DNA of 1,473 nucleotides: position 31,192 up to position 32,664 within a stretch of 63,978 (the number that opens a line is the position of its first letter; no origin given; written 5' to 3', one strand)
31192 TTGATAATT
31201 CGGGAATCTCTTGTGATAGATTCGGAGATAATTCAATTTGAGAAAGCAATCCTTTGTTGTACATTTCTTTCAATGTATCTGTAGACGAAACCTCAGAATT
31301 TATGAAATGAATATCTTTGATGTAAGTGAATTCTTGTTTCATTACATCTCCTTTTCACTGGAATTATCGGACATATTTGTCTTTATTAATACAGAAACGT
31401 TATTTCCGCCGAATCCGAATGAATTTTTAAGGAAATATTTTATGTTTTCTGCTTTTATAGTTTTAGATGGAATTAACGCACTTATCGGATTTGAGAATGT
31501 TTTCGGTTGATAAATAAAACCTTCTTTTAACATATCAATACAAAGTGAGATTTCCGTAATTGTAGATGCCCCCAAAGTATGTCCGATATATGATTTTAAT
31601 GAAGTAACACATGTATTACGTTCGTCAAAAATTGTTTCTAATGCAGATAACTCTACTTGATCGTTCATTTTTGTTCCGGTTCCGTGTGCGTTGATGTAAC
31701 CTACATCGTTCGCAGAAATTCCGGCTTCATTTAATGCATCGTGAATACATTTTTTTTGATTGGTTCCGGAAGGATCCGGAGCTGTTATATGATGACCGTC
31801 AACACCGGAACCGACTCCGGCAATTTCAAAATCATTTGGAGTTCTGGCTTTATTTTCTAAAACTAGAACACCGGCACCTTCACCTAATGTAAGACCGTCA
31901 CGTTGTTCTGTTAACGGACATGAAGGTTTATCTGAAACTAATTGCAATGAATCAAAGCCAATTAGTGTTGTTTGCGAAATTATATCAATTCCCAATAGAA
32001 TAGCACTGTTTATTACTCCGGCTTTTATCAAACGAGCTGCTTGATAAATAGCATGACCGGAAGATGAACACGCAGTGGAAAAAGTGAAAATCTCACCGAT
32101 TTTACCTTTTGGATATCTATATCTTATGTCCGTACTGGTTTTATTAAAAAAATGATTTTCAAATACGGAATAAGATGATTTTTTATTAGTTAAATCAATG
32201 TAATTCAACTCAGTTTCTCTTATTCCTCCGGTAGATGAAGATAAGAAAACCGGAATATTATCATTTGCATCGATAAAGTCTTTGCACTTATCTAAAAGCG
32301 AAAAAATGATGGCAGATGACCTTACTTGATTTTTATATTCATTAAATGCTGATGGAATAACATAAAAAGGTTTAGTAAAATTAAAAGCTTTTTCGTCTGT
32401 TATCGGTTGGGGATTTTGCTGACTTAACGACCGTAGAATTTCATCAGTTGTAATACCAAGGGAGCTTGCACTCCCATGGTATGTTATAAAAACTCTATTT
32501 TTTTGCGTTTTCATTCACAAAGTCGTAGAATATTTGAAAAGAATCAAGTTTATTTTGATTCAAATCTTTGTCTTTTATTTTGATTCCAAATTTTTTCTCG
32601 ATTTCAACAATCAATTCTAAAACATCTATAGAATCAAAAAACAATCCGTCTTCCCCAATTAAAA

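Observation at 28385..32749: Orphan ACP / ketosynthase / Cys-less KS-like / adenylating ligase / small hydrolase cassette fused onto tpiA-secG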

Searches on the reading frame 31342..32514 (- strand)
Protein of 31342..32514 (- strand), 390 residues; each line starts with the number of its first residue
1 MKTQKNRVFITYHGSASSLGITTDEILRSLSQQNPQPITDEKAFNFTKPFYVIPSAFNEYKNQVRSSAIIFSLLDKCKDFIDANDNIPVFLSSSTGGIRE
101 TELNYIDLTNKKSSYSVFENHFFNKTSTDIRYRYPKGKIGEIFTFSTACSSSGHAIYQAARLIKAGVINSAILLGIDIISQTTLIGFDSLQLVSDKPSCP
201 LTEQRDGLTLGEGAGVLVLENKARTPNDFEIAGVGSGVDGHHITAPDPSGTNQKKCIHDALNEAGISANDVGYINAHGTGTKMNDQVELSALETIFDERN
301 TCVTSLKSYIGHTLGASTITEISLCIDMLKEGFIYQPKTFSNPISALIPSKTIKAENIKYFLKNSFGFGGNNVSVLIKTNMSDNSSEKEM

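Call 3: search_protein_families(library=pfam, proteins=[window:31342-32514:-], max_evalue=1)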
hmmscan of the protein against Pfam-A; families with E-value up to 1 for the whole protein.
window:31342-32514:- (390 aa): 5 families
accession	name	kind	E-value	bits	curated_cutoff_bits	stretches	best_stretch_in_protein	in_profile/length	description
PF02801.28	Ketoacyl-synt_C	-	4.3e-31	107.8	20.8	1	230-334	3-112/119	Beta-ketoacyl synthase, C-terminal domain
PF00109.32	ketoacyl-synt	-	1.1e-14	55.1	20.8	1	85-222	114-249/252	Beta-ketoacyl synthase, N-terminal domain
PF08545.16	ACP_syn_III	-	0.00026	21.3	24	1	145-222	3-64/80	3-Oxoacyl-[acyl-carrier-protein (ACP)] synthase III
PF00108.29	Thiolase_N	-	0.0034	17.2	26.4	1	144-183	80-119/260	Thiolase, N-terminal domain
PF16197.11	KAsynt_C_assoc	-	0.0082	17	33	1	364-387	30-53/111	Ketoacyl-synthetase C-terminal extension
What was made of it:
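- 31342..32514 (-): ApeO-like ketosynthase, catalytically complete. PF00109 and PF02801 (call 3).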

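Call 4: search_protein_families(library=ncbifam, proteins=[window:31342-32514:-], max_evalue=1)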
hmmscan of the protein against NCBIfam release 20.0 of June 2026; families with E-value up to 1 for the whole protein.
window:31342-32514:- (390 aa): 28 families (the best 25 are shown)
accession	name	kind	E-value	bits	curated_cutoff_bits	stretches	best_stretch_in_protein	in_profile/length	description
NF006618.0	PRK09185.1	subfamily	9.6e-81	271.8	407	1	6-379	3-392/394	beta-ketoacyl-ACP synthase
TIGR03150.1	fabF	equivalog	2.7e-59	200.9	493.75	1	83-378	94-407/407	beta-ketoacyl-ACP synthase II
NF005589.0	PRK07314.1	subfamily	1.9e-55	188.3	387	1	84-379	98-411/413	beta-ketoacyl-ACP synthase II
NF004970.0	PRK06333.1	subfamily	1.2e-48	166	525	1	121-378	147-420/424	beta-ketoacyl-ACP synthase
NF058662.1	cispenta_AmcF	equivalog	4.9e-46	157.4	325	1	143-377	123-367/369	cispentacin biosynthesis acyltransferase subunit AmcF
NF006587.0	PRK09116.1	equivalog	5.6e-45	153.8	470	1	139-378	154-405/408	beta-ketoacyl-ACP synthase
NF004618.0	PRK05952.1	equivalog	8.1e-45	153.3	455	1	140-378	138-381/384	beta-ketoacyl-ACP synthase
NF005076.0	PRK06501.1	equivalog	1.1e-41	143.2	629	1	108-379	136-422/425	beta-ketoacyl-ACP synthase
NF006274.0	PRK08439.1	equivalog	7e-38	130.5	621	1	142-378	155-404/406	beta-ketoacyl-ACP synthase II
NF005490.0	PRK07103.1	equivalog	2.7e-37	128.8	445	1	140-378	160-411/414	polyketide beta-ketoacyl:acyl carrier protein synthase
NF005916.1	PRK07910.1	equivalog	6.6e-36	124.1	560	1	141-376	163-414/418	KasA/KasB family beta-ketoacyl-ACP synthase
NF005935.0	PRK07967.1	equivalog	2.3e-33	115.6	630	1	143-379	156-403/406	beta-ketoacyl-ACP synthase I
NF006434.0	PRK08722.1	equivalog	1.2e-32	113.3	759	1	134-378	149-412/414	beta-ketoacyl-ACP synthase II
NF045894.1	PKS_plus_SDR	equivalog_domain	3.7e-28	97.7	1740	1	137-334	161-370/1515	type I polyketide synthase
NF053555.1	prodigi_MBC_PigJ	equivalog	1.1e-22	80.1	900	1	143-325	507-690/759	prodigiosin MBC biosynthesis protein PigJ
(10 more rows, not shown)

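Call 15: search_solved_structures(query=window:31342-32514:-, max_evalue=1e-20, show_alignments=2)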
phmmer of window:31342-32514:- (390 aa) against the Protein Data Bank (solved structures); distinct sequences matched with E-value up to 1e-20: 70 (the best 60 are shown).
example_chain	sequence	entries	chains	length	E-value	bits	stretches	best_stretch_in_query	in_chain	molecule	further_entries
6qsp_A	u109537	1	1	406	7.3e-49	169.8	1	83-377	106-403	Beta-ketoacyl synthase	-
7f28_B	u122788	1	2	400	9.1e-40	139.8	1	83-376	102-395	Putative 3-oxoacyl-[ACP] synthase FabV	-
1ox0_A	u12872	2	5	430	2.1e-36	128.7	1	84-377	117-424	Beta ketoacyl-acyl carrier protein synthase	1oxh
4jga_A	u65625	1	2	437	3.5e-36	128.1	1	83-379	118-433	3-oxoacyl-[acyl-carrier-protein] synthase 2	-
3o04_A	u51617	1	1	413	4.2e-36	127.8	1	82-378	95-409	beta-keto-acyl carrier protein synthase II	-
2rjt_A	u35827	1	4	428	4.6e-36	127.7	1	84-376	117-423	Beta-ketoacyl-ACP synthase II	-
5sxo_A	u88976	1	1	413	8.1e-36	126.8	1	82-378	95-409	3-oxoacyl-[acyl-carrier-protein] synthase 2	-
2alm_A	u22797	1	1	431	2.2e-35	125.4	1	84-377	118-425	3-oxoacyl-(acyl-carrier-protein) synthase II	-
6okg_A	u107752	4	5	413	3.3e-35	124.8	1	87-378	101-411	3-oxoacyl-[acyl-carrier-protein] synthase 2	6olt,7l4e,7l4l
1b3n_A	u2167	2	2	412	3.4e-35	124.8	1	87-378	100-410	PROTEIN (KETOACYL ACYL CARRIER PROTEIN SYNTHASE 2) | BETA-KETOACYL ACP SYNTHASE II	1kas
2gfw_A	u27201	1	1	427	3.6e-35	124.7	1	87-378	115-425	3-oxoacyl-[acyl-carrier-protein] synthase 2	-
1j3n_A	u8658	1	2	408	9.9e-35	123.3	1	123-376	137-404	3-oxoacyl-(acyl-carrier protein) synthase II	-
2gfy_A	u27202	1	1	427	2.4e-34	122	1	87-378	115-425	3-oxoacyl-[acyl-carrier-protein] synthase 2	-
3kzu_A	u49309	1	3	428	5.8e-34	120.7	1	140-378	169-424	3-oxoacyl-(Acyl-carrier-protein) synthase ii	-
3hnz_A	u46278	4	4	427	6.5e-34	120.6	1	87-378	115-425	3-oxoacyl-[acyl-carrier-protein] synthase 2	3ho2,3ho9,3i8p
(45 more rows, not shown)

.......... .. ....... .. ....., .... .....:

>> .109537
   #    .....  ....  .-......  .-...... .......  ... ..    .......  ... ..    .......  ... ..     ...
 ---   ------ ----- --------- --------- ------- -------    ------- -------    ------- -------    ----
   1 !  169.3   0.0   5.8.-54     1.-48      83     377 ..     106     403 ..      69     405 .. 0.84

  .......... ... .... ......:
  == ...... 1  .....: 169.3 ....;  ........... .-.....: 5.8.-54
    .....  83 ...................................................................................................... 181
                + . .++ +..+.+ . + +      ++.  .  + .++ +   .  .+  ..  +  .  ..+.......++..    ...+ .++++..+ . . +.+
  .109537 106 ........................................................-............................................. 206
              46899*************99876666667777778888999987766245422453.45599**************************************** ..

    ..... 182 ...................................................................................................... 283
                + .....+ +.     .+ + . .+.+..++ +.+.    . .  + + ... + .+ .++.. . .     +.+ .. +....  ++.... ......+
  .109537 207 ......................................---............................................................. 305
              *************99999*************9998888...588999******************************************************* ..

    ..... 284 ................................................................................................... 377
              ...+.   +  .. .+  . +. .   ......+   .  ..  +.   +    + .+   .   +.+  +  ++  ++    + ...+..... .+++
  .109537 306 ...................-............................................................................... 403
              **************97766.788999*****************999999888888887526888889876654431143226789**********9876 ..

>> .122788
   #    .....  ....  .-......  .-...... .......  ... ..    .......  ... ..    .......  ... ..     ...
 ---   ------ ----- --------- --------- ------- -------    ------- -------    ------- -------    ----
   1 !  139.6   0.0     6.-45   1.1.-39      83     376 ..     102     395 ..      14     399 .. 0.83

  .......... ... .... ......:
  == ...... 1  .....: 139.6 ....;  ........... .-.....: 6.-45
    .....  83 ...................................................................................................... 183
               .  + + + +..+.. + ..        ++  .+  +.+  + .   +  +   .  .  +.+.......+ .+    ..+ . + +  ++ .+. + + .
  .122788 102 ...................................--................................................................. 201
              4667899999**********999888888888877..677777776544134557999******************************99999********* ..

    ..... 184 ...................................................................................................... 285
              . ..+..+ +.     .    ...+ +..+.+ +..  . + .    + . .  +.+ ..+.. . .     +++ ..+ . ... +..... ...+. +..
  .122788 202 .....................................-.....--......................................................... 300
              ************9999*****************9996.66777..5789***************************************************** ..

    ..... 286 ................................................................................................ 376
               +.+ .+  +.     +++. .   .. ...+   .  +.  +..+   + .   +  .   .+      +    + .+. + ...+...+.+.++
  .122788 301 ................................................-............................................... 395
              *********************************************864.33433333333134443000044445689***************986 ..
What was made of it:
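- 31342..32514 (-): The best PDB sequence match is 6qsp_A ApeO, E 7e-49; the next is 7f28_B, which I take to be Acinetobacter baumannii ApeO; FabF entries follow at about 1e-36 (call 15).
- KS: best PDB hits are ApeO (6qsp_A, E 7e-49; 7f28_B, E 9e-40), ahead of FabF at about 1e-36 and of 7f27_A, which I take to be the ApeR-type KS, at 1.5e-30 (call 15).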

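Call 59: search_dna_similar(query=window:31342-32514:-, collection=plasmids, mode=protein, max_rows=40, max_evalue=1e-20)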
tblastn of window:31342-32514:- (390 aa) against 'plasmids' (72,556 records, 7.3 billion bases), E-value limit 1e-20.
Records with a match: 768; places in all: 1028; records where one place covers at least 80% of the query: 198.
Best place of each record, by identity: <60% 768.
By first word of the organism name: Streptomyces 131; Ralstonia 106; Rhizobium 95; Sinorhizobium 79; Pantoea 50; Bacillus 45; Priestia 18; Escherichia 15; Serratia 15; Rhodococcus 12; and 87 more.
By predicted mobility (MOB-suite, as given by PLSDB): non-mobilizable 372; conjugative 205; mobilizable 191.
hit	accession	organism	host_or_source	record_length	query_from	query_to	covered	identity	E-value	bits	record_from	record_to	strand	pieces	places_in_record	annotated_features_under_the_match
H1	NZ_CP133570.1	Pseudoalteromonas sp. HL-AS1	sediment core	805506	14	381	94%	33.8%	1e-44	172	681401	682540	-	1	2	beta-ketoacyl-ACP synthase | hotdog family protein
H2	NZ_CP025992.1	Lactiplantibacillus plantarum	Apis mellifera,cell culture,Apis ...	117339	8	377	95%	33.5%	6e-43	167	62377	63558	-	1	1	beta-ketoacyl synthase N-terminal-like domain-containing protein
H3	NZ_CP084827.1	Klebsiella pneumoniae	Water,Whole organism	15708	8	377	95%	32.8%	3e-52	194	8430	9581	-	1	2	beta-ketoacyl-[acyl-carrier-protein] synthase family protein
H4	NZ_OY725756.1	Parabacteroides distasonis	-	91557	7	376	95%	32.2%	4e-33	138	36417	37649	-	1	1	fabF: beta-ketoacyl-ACP synthase II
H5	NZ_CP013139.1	Pseudoalteromonas sp. Bsw20308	seawater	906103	14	381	94%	32.2%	2e-41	162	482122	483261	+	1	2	beta-ketoacyl-ACP synthase | hotdog family protein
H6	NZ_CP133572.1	Pseudoalteromonas sp. HL-AS2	sediment core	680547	35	377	88%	34.4%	8e-44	170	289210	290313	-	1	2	beta-ketoacyl-ACP synthase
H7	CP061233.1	Escherichia coli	Sheep,cell culture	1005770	6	377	95%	31.6%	3e-49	186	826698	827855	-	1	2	beta-ketoacyl-[acyl-carrier-protein] synthase family protein | DUF3261 domain-containing protein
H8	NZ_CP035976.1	Bacillus mycoides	cell culture,soil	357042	6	377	95%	31.4%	2e-31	133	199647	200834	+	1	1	beta-ketoacyl-[acyl-carrier-protein] synthase family protein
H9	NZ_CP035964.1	Bacillus mycoides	cell culture,soil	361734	6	377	95%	31.4%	4e-31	132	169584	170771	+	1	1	beta-ketoacyl-[acyl-carrier-protein] synthase family protein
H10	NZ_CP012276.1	Pediococcus damnosus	brewery environment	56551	6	378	96%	31.2%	5e-32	135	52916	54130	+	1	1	fabF: beta-ketoacyl-ACP synthase II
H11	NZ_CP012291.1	Pediococcus damnosus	pilsner beer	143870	6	378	96%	31.2%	3e-31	133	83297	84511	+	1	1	fabF: beta-ketoacyl-ACP synthase II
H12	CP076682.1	Pseudoalteromonas shioyasakiensis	isolated microorganism,Ocean water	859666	14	377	93%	32.2%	7e-32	164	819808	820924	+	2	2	none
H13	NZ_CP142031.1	Pseudoalteromonas sp. CuT4-3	whole organism,deep-sea sediment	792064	14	380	94%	31.6%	5e-41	161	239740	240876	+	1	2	beta-ketoacyl-ACP synthase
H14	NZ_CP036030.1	Bacillus mycoides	cell culture,soil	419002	6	377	95%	31.2%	3e-31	133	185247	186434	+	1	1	beta-ketoacyl-[acyl-carrier-protein] synthase family protein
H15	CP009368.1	Bacillus cereus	-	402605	6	377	95%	31.1%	9e-30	128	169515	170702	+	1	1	hypothetical protein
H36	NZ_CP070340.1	Bacillus cereus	Bombyx mori,whole organism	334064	2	377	96%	29.6%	2e-37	151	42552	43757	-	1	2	beta-ketoacyl-[acyl-carrier-protein] synthase family protein | acyl carrier protein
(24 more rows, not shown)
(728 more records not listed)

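Call 62: get_annotated_region(hit=H36, flank=8000)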
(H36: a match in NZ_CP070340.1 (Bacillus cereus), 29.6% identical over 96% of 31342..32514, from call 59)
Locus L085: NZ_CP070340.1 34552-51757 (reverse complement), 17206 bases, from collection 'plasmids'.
description: Bacillus cereus strain VKM B-370 plasmid pVKMB-370_1, complete sequence
organism: Bacillus cereus (NCBI taxid 1396)
taxonomy: Bacteria; Bacillota; Bacilli; Bacillales; Bacillaceae; Bacillus; Bacillus cereus
host: -; source: Bombyx mori,whole organism; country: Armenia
typing (MOB-suite, as given by PLSDB): conjugative; replicon rep_cluster_1912; relaxase MOBP; mating-pair formation MPF_T
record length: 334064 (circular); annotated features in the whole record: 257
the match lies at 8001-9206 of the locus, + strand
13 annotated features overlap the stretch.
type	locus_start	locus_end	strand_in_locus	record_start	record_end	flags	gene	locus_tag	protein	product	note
CDS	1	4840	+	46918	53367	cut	-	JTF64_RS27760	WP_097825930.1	non-ribosomal peptide synthetase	-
CDS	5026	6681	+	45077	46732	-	-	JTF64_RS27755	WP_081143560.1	cyclic peptide export ABC transporter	GO:0015833 - peptide transport [Evidence IEA]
CDS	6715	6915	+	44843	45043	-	-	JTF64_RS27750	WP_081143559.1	MbtH family NRPS accessory protein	-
CDS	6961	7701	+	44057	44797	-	fabG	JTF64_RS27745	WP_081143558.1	3-oxoacyl-ACP reductase FabG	-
CDS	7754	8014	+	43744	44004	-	-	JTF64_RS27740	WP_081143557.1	acyl carrier protein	-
CDS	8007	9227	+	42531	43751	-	-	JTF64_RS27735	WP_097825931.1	beta-ketoacyl-[acyl-carrier-protein] synthase family protein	GO:0006633 - fatty acid biosynthetic process [Evidence IEA]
CDS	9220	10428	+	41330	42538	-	-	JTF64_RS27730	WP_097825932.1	beta-ketoacyl synthase N-terminal-like domain-containing protein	-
CDS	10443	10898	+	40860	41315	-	fabZ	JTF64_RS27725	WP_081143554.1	3-hydroxyacyl-ACP dehydratase FabZ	-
CDS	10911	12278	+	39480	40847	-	gabT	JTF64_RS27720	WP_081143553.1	4-aminobutyrate--2-oxoglutarate transaminase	GO:0009450 - gamma-aminobutyric acid catabolic process [Evidence IEA]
CDS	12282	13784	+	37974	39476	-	-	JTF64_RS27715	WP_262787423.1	aldehyde dehydrogenase family protein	-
CDS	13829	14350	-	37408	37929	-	-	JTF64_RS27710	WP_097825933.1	hypothetical protein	-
CDS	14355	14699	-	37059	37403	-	-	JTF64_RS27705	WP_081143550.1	PadR family transcriptional regulator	-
CDS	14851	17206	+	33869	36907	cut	-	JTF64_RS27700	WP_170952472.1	efflux RND transporter permease subunit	GO:0055085 - transmembrane transport [Evidence IEA]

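Call 63: get_annotated_region(hit=H2, flank=8000)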
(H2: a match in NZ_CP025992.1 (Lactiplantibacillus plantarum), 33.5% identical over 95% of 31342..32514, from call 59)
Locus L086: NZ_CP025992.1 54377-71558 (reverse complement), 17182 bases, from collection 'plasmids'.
description: Lactiplantibacillus plantarum subsp. plantarum strain LB1-2 plasmid pLB1-2A, complete sequence
organism: Lactiplantibacillus plantarum (NCBI taxid 337330)
taxonomy: Bacteria; Bacillota; Bacilli; Lactobacillales; Lactobacillaceae; Lactiplantibacillus; Lactiplantibacillus plantarum
host: -; source: Apis mellifera,cell culture,Apis mellifera hindgut,beehive; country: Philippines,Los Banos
typing (MOB-suite, as given by PLSDB): non-mobilizable
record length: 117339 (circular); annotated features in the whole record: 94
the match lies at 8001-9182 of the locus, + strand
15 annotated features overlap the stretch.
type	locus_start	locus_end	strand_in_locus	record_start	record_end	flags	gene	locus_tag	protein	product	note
CDS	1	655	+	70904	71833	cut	-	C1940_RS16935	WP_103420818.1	IS30 family transposase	-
CDS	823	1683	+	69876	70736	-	-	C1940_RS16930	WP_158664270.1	hypothetical protein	-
CDS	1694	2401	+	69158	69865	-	fabG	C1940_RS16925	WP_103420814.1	3-oxoacyl-ACP reductase FabG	-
CDS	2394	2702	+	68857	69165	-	-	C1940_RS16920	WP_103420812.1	phosphopantetheine-binding protein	-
CDS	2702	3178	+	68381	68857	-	-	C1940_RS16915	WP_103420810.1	beta-hydroxyacyl-ACP dehydratase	-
CDS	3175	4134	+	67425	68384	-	-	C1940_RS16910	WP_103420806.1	ABC transporter ATP-binding protein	-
CDS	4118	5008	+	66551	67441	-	-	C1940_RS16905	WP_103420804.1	ABC transporter permease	-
CDS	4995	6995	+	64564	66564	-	-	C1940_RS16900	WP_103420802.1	hypothetical protein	-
CDS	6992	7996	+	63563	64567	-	-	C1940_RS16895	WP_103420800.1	hypothetical protein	-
CDS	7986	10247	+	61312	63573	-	-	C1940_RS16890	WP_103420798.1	beta-ketoacyl synthase N-terminal-like domain-containing protein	-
CDS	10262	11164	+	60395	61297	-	-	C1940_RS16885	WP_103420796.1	hypothetical protein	-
CDS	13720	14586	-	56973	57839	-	-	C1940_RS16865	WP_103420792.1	IS3 family transposase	-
CDS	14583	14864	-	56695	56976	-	-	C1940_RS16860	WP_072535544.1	transposase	GO:0006313 - DNA transposition [Evidence IEA]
CDS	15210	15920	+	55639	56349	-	-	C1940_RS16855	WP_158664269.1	ThiF family adenylyltransferase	-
CDS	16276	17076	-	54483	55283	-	-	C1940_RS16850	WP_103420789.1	manganese catalase family protein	-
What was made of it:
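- Tried and rejected: The Lactiplantibacillus hit was a fused KS protein (calls 59, 62, 63).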

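Call 65: get_annotated_region(hit=H7, flank=14000)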
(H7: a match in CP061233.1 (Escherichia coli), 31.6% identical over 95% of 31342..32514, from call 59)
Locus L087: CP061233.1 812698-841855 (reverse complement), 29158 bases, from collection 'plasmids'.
description: Escherichia coli strain STEC639 plasmid pSTEC639_1, complete sequence
organism: Escherichia coli (NCBI taxid 562)
taxonomy: Bacteria; Pseudomonadota; Gammaproteobacteria; Enterobacterales; Enterobacteriaceae; Escherichia; Escherichia coli
host: -; source: Sheep,cell culture; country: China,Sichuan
typing (MOB-suite, as given by PLSDB): non-mobilizable
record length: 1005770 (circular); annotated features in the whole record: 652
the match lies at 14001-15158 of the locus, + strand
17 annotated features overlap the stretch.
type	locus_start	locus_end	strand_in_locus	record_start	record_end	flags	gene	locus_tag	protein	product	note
CDS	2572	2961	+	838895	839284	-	-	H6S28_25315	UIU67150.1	hypothetical protein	-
CDS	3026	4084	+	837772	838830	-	-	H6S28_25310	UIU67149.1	methyltransferase domain-containing protein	-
CDS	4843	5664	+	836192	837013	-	-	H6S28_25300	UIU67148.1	1-acyl-sn-glycerol-3-phosphate acyltransferase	-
CDS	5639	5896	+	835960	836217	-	-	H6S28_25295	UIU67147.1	acyl carrier protein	-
CDS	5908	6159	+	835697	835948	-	-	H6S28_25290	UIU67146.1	acyl carrier protein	-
CDS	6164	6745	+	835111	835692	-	-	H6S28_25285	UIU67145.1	hypothetical protein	-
CDS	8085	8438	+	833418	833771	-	-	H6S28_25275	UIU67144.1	hydroxymyristoyl-ACP dehydratase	-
CDS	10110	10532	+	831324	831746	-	-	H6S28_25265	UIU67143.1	acyl-CoA thioesterase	-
CDS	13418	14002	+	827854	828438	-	-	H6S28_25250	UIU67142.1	DUF3261 domain-containing protein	-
CDS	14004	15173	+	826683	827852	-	-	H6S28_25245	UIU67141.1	beta-ketoacyl-[acyl-carrier-protein] synthase family protein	-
CDS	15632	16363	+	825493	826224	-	fabG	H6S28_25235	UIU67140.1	3-oxoacyl-ACP reductase FabG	-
CDS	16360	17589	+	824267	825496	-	-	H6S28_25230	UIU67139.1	beta-ketoacyl-ACP synthase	-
CDS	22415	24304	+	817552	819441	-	-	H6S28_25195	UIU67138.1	enterotoxin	-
CDS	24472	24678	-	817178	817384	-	-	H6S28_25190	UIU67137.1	methyltransferase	-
CDS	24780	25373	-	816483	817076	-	-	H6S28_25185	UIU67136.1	inovirus-type Gp2 protein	-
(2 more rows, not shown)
